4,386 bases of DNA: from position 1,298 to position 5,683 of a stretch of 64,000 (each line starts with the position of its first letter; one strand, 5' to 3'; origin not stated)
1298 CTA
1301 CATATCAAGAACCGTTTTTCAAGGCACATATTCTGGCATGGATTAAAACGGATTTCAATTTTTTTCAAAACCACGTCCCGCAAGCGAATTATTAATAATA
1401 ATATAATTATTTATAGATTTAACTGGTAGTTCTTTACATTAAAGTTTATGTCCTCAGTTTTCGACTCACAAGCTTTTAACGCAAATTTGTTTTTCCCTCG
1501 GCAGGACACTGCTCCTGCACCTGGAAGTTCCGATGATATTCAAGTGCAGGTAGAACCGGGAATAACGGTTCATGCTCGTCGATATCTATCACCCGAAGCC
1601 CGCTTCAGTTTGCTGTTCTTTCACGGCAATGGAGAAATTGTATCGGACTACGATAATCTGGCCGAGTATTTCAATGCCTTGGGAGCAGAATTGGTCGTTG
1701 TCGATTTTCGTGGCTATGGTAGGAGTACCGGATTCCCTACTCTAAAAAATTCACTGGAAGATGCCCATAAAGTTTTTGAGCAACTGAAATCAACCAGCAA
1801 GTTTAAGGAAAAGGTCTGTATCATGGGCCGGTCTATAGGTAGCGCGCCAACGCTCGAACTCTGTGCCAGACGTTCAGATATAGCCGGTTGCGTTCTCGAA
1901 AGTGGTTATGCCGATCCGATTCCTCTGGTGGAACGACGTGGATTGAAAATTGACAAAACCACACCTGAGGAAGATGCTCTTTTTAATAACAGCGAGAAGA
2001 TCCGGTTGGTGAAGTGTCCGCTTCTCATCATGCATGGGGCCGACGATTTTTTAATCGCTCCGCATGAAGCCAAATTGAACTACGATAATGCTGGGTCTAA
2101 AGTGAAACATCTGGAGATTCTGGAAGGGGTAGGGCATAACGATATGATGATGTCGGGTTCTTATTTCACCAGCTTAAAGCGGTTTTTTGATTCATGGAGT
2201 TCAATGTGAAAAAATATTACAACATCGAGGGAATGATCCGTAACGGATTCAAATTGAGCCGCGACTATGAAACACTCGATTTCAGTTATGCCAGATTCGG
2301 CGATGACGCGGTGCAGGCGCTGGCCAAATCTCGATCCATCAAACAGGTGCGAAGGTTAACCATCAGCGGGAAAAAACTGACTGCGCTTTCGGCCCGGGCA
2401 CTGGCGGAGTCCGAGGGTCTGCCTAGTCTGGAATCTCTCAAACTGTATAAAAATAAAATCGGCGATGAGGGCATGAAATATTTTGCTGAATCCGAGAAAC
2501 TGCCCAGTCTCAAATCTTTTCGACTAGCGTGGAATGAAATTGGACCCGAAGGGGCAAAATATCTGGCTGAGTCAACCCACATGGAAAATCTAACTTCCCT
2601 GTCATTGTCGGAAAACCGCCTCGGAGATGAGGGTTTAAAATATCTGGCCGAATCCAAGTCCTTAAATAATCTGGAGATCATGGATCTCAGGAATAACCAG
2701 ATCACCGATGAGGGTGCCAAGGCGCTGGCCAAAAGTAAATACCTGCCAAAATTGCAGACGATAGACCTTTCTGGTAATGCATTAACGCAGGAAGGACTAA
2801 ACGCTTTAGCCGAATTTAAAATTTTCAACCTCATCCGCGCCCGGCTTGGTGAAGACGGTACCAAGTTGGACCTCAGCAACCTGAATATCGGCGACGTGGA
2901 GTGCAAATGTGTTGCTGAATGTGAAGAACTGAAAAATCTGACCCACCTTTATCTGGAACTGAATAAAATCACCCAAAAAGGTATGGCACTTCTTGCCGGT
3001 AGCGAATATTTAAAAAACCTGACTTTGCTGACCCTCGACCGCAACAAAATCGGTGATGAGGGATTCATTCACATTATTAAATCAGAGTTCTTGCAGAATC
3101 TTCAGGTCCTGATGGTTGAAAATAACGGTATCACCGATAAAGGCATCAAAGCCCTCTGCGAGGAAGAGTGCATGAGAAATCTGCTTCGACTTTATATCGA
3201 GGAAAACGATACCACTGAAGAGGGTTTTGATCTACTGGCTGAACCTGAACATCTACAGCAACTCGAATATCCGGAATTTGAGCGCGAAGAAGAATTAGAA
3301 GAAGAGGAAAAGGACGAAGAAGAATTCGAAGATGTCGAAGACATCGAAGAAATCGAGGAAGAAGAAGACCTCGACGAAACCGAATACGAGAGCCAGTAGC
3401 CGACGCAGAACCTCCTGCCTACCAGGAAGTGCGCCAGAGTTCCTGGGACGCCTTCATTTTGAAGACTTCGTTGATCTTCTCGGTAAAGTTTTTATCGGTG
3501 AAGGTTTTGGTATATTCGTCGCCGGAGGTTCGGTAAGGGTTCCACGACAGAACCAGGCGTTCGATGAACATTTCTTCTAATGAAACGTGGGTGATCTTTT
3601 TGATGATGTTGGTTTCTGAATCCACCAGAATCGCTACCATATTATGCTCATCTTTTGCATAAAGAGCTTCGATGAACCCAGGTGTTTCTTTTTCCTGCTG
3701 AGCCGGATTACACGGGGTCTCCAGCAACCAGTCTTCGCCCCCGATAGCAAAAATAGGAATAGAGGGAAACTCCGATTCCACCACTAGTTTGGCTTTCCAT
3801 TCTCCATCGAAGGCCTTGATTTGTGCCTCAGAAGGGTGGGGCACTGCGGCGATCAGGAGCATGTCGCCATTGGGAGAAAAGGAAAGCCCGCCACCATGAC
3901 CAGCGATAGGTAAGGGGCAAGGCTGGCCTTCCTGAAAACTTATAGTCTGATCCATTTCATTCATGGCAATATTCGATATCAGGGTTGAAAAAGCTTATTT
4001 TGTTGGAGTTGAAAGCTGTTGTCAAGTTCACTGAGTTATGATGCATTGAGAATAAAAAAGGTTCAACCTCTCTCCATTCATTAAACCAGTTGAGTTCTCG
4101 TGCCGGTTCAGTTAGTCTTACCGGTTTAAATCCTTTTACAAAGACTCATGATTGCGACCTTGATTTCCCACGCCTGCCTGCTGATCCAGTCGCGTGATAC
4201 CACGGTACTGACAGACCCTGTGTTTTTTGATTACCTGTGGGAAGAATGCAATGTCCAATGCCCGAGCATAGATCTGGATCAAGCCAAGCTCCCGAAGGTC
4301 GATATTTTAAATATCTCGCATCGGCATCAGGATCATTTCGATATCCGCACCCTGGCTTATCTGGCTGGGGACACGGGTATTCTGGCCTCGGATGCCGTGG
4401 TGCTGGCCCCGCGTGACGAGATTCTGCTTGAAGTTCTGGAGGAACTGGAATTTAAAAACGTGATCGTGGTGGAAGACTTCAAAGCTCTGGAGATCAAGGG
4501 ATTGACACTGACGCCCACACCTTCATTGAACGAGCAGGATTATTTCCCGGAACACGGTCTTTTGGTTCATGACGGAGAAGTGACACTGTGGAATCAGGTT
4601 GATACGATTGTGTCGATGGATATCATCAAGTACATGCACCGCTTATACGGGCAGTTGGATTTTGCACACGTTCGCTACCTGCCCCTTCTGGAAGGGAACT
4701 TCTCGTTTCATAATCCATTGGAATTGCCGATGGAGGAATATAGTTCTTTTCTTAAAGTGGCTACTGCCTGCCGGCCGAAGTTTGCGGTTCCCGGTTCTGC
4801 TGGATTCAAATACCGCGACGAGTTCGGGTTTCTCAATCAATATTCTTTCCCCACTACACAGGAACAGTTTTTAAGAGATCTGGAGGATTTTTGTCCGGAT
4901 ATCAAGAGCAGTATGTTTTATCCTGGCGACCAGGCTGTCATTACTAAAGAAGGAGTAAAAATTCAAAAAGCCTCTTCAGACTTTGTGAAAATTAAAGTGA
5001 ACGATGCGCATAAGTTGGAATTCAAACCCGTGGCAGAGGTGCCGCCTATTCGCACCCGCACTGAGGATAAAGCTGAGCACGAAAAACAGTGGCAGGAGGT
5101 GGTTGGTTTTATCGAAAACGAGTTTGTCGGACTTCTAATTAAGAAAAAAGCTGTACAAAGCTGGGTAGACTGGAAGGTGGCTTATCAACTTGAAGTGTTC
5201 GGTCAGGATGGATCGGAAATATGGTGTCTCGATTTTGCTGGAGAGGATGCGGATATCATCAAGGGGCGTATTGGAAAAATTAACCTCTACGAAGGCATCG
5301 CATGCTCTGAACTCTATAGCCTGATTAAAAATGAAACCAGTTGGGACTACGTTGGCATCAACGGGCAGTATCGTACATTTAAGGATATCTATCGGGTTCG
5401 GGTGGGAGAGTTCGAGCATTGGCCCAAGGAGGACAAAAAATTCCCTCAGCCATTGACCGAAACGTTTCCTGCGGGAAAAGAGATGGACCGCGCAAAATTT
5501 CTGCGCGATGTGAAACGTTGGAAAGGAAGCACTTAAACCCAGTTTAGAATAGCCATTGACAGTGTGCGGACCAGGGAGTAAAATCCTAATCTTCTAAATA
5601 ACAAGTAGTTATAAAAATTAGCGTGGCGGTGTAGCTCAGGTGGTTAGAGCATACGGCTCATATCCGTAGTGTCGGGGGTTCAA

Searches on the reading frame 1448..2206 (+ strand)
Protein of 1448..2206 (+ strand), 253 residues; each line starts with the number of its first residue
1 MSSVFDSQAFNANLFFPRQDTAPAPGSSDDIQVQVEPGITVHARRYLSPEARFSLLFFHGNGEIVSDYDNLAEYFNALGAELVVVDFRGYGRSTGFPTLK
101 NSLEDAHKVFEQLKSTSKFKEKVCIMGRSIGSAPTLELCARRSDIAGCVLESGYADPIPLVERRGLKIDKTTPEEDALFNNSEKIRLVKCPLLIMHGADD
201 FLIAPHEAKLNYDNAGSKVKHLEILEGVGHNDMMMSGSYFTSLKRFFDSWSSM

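Call 47: search_protein_families(library=pfam, proteins=[window:1448-2206:+], max_evalue=0.1)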
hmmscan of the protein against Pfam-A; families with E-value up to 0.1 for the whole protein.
window:1448-2206:+ (253 aa): 10 families
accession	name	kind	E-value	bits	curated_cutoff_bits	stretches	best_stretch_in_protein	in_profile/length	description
PF12146.15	Hydrolase_4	-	1.3e-23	84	27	2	51-155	3-111/239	Serine aminopeptidase, S33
PF00561.26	Abhydrolase_1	-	2.9e-13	50.5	25.8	1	55-172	3-123/245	alpha/beta hydrolase fold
PF12697.13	Abhydrolase_6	-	5.8e-08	34.1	26.3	1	55-157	1-99/217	Alpha/beta hydrolase family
PF02129.25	Peptidase_S15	-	0.00011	22.4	23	1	78-137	50-111/262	X-Pro dipeptidyl-peptidase (S15 family)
PF00326.27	Peptidase_S9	-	0.0012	18.9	22.6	1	75-221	10-176/213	Prolyl oligopeptidase family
PF06342.18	DUF1057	-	0.0081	15.7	21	1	56-150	39-132/297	Alpha/beta hydrolase of unknown function (DUF1057)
PF20408.4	Abhydrolase_11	-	0.013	15.7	27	1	54-160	4-109/193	Alpha/beta hydrolase domain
PF08538.16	DUF1749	-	0.022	14.3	24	1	89-141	70-125/299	Protein of unknown function (DUF1749)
PF07859.19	Abhydrolase_3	-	0.036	14.3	25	1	55-157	1-112/210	alpha/beta hydrolase fold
PF03214.19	RGP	-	0.055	13.1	23.8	1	60-151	222-307/342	Reversibly glycosylated polypeptide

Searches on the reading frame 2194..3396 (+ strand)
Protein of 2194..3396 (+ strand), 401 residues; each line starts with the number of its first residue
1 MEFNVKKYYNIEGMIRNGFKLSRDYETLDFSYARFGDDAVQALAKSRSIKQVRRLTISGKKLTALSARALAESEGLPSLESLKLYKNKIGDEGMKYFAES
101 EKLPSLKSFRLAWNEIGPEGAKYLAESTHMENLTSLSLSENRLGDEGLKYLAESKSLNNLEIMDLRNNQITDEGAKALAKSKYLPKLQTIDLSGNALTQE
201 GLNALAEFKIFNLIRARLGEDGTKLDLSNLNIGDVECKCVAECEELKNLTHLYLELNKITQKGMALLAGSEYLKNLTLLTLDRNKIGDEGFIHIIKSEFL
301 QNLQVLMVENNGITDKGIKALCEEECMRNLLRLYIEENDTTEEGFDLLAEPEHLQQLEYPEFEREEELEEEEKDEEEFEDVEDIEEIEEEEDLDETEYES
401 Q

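Call 47: search_protein_families(library=pfam, proteins=[window:2194-3396:+], max_evalue=0.1)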
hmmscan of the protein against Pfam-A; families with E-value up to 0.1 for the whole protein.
window:2194-3396:+ (401 aa): 6 families
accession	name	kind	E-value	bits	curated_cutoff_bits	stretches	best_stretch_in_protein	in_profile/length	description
PF13516.12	LRR_6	-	1.6e-43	143.7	23.4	6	130-152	2-24/24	Leucine Rich repeat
PF12799.13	LRR_4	-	4.5e-18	65.3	27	4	159-197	2-36/44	Leucine Rich repeats (2 copies)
PF00560.39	LRR_1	-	1.2e-14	51.8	20.6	0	186-206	1-21/23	Leucine Rich Repeat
PF13855.12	LRR_8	-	2.1e-13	50.3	27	3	155-197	22-61/61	Leucine rich repeat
PF23598.1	LRR_14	-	7.1e-10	38.6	40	2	42-193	131-271/353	Leucine-rich repeat region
PF04844.18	Ovate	-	0.083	13.4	25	0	240-261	21-42/58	Transcriptional repressor, ovate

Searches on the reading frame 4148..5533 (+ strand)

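Call 47: search_protein_families(library=pfam, proteins=[window:4148-5533:+], max_evalue=0.1)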
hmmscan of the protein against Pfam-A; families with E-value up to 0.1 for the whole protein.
window:4148-5533:+ (462 aa): 2 families
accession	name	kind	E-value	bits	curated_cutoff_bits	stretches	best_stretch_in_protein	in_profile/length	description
PF13483.12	Lactamase_B_3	-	6.3e-09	36.5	24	1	6-128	5-82/160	Beta-lactamase superfamily domain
PF12706.13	Lactamase_B_2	-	2.4e-05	24.5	27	1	18-131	1-115/200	Beta-lactamase superfamily domain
